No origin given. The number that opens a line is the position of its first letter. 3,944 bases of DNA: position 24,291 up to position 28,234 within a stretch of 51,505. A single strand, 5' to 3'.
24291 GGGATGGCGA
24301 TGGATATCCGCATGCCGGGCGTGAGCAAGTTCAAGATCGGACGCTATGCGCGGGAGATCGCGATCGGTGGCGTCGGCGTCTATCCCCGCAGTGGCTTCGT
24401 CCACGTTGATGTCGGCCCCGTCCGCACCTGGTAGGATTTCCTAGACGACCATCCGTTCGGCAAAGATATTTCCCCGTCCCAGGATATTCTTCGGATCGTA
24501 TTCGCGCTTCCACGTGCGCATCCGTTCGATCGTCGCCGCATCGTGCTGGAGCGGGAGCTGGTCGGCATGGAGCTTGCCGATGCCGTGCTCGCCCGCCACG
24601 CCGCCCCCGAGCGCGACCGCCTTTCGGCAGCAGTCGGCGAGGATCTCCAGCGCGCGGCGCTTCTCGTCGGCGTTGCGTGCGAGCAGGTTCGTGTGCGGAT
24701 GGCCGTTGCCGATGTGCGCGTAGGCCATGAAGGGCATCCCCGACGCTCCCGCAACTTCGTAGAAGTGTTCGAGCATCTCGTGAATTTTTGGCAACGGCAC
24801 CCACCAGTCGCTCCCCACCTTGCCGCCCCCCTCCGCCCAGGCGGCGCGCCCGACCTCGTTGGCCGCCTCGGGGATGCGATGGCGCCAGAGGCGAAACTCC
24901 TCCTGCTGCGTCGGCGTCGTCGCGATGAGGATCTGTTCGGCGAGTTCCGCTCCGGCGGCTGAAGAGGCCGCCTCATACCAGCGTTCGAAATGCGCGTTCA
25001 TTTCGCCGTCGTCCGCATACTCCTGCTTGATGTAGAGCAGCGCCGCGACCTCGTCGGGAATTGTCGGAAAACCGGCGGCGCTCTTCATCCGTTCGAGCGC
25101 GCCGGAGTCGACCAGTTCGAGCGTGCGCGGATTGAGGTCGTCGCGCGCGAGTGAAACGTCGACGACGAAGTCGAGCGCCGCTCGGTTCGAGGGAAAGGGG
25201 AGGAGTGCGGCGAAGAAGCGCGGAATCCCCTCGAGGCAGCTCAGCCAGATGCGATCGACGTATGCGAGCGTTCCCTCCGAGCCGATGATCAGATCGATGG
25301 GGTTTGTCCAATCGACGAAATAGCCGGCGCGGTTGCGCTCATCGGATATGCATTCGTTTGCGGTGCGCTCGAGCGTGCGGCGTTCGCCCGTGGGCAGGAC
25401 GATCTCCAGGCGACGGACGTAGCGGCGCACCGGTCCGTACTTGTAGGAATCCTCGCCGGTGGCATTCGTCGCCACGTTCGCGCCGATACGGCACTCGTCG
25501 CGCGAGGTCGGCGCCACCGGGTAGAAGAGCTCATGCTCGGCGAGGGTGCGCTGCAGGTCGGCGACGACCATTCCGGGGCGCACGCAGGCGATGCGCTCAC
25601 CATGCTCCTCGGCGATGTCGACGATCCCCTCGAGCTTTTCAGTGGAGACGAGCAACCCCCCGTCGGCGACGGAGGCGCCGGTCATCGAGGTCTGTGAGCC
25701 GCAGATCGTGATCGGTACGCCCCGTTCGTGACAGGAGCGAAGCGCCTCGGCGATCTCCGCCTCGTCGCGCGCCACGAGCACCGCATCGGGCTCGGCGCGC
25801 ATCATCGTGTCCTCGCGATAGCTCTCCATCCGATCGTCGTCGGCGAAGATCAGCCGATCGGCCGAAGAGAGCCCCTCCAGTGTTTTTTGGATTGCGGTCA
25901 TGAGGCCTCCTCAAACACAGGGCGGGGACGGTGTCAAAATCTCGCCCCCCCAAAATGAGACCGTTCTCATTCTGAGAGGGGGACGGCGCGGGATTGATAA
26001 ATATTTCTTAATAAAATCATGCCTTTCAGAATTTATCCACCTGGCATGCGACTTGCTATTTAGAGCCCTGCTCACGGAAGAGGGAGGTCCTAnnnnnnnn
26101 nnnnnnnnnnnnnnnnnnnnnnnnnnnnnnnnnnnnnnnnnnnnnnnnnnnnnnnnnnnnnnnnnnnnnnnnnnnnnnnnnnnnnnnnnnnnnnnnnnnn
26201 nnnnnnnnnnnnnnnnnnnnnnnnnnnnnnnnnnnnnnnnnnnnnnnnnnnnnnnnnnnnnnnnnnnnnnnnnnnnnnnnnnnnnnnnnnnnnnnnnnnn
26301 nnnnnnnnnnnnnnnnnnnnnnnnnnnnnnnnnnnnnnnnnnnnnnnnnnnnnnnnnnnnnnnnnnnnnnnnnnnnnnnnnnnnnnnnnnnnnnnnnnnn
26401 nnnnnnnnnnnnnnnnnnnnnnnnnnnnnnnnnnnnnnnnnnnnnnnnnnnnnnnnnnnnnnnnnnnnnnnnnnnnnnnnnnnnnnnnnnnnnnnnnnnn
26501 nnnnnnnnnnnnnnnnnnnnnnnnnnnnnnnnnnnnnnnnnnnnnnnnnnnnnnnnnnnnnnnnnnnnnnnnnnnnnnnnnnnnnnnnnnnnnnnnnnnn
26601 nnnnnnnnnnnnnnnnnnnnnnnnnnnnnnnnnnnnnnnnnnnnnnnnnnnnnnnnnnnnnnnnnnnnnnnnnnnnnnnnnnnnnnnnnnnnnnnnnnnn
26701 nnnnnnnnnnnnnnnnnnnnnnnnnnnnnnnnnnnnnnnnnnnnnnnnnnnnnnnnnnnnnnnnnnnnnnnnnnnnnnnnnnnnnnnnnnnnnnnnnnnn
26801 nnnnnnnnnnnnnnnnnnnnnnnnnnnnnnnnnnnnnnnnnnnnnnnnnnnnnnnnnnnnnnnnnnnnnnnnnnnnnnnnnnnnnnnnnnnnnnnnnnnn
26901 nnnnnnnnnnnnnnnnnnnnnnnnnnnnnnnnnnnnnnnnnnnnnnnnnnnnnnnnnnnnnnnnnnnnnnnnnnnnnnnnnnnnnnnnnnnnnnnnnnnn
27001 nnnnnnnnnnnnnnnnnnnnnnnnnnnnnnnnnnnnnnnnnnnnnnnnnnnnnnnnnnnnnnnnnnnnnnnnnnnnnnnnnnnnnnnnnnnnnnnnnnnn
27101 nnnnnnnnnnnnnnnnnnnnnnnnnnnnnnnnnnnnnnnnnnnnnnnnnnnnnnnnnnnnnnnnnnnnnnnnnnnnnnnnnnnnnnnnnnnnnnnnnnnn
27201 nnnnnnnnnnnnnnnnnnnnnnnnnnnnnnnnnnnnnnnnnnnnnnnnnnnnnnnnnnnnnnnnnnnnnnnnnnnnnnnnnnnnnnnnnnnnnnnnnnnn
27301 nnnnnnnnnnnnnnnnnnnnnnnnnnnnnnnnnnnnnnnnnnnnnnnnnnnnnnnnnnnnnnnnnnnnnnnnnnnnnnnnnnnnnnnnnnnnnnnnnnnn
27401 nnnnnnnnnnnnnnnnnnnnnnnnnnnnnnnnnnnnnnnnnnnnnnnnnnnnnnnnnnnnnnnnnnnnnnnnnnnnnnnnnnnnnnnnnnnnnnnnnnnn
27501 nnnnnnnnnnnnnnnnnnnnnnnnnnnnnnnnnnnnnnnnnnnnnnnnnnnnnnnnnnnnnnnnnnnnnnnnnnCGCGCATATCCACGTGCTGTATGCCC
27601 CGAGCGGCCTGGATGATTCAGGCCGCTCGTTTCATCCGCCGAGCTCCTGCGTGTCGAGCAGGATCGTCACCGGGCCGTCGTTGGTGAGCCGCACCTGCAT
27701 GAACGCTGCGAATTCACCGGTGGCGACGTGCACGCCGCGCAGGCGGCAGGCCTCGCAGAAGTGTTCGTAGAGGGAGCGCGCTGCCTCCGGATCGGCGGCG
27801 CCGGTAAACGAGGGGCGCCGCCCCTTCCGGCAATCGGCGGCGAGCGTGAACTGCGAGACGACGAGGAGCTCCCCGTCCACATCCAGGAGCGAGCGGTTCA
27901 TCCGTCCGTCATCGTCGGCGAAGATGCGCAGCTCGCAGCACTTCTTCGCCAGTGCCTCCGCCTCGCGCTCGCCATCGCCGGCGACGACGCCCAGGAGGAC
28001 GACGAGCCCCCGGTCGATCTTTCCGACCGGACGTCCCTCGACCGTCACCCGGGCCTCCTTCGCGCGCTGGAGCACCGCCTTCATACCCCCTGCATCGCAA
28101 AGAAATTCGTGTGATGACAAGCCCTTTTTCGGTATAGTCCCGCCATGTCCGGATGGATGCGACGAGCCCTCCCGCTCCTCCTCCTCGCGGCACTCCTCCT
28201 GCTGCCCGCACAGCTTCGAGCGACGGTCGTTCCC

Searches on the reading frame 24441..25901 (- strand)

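Call 51: search_protein_families(library=pfam, proteins=[window:24441-25901:-], max_evalue=0.001)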
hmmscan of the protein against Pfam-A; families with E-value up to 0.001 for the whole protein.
window:24441-25901:- (486 aa): 2 families
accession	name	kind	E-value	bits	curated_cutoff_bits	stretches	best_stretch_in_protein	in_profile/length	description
PF02913.24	FAD-oxidase_C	-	8e-37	127.7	21.2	1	232-478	8-247/248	FAD linked oxidases, C-terminal domain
PF01565.28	FAD_binding_4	-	2.5e-33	115.2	26.4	1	38-177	1-138/139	FAD binding domain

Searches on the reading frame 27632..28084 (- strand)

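Call 51: search_protein_families(library=pfam, proteins=[window:27632-28084:-], max_evalue=0.001)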
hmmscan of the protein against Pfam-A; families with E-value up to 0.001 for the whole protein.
window:27632-28084:- (150 aa): 1 family
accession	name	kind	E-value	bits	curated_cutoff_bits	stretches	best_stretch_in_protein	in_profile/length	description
PF02580.21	Tyr_Deacylase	-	5.8e-58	195.7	25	1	2-144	1-144/144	D-Tyr-tRNA(Tyr) deacylase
